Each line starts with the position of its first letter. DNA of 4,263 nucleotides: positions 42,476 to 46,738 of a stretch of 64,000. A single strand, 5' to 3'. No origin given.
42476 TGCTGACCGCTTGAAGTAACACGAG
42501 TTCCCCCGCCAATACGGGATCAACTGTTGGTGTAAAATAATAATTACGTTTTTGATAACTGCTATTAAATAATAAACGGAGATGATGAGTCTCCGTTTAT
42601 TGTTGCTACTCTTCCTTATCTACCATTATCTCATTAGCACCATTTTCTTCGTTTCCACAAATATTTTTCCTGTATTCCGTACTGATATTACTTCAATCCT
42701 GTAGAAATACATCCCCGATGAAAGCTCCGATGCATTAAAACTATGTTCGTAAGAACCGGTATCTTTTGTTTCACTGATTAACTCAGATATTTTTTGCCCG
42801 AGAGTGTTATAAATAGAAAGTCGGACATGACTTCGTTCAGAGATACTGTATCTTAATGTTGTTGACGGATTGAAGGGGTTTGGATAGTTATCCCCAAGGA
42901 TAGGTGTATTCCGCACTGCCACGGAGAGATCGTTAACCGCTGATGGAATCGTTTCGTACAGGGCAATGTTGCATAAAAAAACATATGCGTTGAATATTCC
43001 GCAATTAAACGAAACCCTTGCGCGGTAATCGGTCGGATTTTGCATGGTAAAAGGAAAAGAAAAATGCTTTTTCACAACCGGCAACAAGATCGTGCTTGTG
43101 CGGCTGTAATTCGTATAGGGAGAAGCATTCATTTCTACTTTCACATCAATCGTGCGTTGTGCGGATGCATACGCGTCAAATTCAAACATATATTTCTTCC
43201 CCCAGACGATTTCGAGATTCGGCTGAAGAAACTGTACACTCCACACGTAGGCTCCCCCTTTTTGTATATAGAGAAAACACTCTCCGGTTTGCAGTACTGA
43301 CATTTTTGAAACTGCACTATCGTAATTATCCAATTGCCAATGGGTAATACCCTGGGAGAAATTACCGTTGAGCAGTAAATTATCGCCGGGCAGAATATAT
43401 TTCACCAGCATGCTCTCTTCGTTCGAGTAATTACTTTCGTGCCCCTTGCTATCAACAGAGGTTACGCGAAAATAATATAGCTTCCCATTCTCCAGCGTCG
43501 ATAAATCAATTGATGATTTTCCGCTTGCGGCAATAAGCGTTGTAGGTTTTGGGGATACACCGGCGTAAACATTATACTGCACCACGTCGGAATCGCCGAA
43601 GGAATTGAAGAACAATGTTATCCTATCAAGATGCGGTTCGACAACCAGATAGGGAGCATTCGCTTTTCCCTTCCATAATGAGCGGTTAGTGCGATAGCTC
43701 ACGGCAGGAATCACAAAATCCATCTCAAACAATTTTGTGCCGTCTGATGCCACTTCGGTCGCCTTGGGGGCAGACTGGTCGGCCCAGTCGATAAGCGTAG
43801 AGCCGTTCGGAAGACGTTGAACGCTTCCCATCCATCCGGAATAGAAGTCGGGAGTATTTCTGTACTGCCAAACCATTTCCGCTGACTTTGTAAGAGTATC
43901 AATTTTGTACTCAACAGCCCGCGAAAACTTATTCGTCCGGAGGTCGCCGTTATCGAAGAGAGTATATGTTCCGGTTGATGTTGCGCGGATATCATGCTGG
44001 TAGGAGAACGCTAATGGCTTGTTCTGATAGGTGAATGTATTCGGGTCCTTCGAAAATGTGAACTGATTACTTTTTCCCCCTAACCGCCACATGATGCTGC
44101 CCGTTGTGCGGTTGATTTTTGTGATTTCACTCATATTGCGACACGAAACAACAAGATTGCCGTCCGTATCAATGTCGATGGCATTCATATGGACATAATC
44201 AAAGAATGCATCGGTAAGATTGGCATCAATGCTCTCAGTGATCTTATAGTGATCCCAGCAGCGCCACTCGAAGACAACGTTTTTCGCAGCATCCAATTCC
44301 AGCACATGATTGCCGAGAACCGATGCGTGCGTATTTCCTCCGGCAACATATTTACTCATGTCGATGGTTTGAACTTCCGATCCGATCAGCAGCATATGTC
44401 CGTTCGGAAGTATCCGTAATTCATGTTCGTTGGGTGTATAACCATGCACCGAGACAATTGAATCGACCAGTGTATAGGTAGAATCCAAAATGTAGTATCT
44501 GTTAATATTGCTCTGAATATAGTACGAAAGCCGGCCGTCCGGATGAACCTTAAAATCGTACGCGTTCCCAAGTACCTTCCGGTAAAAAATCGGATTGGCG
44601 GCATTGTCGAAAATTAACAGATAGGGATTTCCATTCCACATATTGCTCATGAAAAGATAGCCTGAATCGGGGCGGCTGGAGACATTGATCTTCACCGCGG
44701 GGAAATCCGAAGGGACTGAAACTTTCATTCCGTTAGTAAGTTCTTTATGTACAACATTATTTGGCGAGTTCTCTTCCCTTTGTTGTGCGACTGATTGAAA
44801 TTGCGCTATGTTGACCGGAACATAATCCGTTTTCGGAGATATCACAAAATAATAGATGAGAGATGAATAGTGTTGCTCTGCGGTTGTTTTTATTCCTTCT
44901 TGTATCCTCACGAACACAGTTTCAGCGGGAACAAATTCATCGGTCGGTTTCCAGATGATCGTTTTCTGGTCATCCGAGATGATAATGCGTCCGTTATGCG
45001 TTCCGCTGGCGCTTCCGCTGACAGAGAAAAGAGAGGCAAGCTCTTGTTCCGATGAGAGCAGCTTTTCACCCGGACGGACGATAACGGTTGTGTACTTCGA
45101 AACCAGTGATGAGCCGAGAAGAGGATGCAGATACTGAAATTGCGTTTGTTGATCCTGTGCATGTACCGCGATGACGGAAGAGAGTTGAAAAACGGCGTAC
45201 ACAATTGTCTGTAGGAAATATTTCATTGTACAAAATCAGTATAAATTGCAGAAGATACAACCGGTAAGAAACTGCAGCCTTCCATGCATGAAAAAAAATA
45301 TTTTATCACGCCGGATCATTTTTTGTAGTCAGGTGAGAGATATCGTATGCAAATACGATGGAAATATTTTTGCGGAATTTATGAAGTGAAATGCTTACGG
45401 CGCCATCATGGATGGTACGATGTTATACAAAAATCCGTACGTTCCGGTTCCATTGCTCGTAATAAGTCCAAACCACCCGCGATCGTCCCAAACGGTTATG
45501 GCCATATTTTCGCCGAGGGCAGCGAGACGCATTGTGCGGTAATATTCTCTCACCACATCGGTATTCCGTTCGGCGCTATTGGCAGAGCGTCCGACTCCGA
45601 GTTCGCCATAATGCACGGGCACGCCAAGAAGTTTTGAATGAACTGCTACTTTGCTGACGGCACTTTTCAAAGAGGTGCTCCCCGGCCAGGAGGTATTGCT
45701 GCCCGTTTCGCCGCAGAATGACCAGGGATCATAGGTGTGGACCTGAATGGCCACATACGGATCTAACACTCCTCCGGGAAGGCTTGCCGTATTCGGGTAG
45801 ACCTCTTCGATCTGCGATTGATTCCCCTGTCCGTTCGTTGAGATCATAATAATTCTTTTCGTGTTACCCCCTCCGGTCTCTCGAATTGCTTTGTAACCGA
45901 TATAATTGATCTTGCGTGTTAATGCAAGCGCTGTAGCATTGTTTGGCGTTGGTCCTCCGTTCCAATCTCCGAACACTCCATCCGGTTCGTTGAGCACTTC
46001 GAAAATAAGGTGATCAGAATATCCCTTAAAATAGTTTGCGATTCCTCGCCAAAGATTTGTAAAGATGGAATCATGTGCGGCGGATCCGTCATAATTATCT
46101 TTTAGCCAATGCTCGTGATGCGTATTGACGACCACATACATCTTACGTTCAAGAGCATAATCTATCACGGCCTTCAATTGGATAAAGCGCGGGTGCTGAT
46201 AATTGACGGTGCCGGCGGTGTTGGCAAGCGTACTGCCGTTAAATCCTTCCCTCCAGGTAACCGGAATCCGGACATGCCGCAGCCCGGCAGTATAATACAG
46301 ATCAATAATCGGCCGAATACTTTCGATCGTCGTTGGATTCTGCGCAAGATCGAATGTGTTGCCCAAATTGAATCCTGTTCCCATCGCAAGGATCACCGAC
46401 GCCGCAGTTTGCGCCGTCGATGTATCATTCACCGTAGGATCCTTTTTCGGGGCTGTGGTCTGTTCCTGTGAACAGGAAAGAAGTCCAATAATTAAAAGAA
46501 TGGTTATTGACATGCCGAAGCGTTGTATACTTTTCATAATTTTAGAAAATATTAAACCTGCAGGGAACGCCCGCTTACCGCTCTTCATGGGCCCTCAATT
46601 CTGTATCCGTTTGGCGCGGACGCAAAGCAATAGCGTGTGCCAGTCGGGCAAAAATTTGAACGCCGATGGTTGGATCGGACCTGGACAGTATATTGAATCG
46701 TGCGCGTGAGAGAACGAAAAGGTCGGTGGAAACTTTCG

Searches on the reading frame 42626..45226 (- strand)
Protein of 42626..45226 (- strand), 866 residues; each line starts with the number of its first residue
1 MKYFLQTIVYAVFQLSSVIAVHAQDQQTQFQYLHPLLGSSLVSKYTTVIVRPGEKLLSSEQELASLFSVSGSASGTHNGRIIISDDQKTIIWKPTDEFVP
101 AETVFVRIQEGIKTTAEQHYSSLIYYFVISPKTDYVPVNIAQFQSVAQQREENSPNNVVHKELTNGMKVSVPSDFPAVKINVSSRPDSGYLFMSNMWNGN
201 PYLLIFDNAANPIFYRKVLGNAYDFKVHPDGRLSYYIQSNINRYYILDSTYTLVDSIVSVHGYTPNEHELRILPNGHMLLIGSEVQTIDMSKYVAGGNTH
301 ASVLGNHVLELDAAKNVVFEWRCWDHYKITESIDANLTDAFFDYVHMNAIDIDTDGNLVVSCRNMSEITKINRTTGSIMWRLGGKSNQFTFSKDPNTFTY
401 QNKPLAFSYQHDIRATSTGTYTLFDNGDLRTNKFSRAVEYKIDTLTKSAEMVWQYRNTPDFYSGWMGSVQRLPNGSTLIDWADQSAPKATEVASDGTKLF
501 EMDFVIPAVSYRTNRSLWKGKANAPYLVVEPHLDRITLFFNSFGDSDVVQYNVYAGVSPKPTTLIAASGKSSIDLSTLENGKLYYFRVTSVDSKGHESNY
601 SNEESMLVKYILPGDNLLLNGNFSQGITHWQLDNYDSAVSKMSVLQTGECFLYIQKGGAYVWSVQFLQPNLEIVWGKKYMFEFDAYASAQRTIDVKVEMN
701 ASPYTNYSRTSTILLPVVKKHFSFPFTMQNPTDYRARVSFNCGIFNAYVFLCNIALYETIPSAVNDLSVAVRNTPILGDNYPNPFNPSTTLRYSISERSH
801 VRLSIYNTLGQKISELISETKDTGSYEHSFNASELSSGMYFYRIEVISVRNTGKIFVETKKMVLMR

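Call 77: search_protein_families(library=pfam, proteins=[window:42626-45226:-], max_evalue=0.0001)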
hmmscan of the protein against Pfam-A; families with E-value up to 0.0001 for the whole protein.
window:42626-45226:- (866 aa): 4 families
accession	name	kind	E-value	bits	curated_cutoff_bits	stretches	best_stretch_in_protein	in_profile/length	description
PF05935.17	Arylsulfotrans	-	1.5e-34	120.1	24.2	1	190-488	17-346/374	Arylsulfotransferase (ASST)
PF14269.12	Arylsulfotran_2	-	6e-26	92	27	1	267-502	60-298/301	Arylsulfotransferase (ASST)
PF02018.23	CBM_4_9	-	4e-16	60.1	25.9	1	616-742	2-131/136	Carbohydrate binding domain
PF18962.6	Por_Secre_tail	-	3.2e-12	47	27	1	781-856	2-74/75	Secretion system C-terminal sorting domain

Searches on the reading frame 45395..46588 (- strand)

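Call 77: search_protein_families(library=pfam, proteins=[window:45395-46588:-], max_evalue=0.0001)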
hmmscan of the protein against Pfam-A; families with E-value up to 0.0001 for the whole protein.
window:45395-46588:- (397 aa): 1 family
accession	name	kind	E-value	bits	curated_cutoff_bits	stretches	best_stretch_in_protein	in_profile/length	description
PF00150.24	Cellulase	-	2.7e-36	125.9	23.5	1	90-351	22-257/272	Cellulase (glycosyl hydrolase family 5)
